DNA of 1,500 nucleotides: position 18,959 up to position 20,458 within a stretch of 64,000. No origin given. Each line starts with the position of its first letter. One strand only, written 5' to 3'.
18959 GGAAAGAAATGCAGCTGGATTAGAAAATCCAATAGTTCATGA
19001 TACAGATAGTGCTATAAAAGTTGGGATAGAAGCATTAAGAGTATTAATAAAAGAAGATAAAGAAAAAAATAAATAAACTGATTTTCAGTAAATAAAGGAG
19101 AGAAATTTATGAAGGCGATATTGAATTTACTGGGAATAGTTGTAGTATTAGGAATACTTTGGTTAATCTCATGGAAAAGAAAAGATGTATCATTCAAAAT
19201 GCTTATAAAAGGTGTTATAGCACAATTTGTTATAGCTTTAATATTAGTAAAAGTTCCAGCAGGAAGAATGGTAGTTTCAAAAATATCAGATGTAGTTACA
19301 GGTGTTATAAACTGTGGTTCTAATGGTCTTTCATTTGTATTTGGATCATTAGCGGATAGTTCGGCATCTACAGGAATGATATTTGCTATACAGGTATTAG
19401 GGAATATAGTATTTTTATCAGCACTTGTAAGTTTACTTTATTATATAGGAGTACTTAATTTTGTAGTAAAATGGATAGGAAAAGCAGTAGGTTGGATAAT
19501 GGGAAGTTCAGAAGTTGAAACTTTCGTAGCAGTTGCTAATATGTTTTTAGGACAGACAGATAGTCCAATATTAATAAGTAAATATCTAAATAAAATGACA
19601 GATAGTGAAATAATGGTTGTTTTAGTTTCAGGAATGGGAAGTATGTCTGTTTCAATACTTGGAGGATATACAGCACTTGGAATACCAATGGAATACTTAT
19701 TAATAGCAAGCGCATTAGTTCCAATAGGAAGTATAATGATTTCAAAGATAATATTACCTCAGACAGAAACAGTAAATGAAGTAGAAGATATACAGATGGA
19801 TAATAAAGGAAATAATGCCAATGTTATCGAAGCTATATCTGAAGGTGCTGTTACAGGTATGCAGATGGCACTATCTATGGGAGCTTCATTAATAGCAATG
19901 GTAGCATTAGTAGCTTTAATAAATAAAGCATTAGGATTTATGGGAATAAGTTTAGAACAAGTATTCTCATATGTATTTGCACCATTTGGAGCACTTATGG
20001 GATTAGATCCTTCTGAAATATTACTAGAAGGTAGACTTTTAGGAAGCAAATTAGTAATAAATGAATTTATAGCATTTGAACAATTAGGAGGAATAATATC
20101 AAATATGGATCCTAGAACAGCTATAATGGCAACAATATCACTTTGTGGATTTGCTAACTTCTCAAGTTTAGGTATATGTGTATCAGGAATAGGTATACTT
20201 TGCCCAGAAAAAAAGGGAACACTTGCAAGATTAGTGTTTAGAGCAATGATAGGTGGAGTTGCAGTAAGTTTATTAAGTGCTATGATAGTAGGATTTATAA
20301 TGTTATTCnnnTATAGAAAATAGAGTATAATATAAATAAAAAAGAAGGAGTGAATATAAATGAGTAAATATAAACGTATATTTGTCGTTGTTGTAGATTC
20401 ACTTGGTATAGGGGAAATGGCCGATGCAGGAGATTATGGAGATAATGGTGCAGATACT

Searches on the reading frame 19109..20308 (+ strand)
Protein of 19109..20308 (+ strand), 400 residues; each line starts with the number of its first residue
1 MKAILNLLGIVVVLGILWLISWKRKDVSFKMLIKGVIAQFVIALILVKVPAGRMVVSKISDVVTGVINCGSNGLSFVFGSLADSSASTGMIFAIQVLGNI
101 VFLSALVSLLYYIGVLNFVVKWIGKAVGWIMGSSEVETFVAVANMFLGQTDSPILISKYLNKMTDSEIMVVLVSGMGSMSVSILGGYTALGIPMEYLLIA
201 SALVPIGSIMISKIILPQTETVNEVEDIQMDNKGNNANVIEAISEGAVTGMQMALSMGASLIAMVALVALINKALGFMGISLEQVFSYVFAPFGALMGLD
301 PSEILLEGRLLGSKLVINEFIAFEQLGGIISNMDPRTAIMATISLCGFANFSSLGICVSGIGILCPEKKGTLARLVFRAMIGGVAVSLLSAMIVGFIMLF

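Call 53: search_protein_families(library=pfam, proteins=[window:19109-20308:+], max_evalue=0.00001)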
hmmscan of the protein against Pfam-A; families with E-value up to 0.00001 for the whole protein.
window:19109-20308:+ (400 aa): 3 families
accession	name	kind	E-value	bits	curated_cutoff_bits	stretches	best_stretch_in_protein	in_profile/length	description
PF07662.18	Nucleos_tra2_C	-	3.7e-60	203.7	32.3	1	196-395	1-213/213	Na+ dependent nucleoside transporter C-terminus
PF01773.25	Nucleos_tra2_N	-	1.1e-18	67.9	27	1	8-81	1-74/74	Na+ dependent nucleoside transporter N-terminus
PF07670.19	Gate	-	4.1e-13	50.1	29.6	1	94-190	2-100/104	Nucleoside recognition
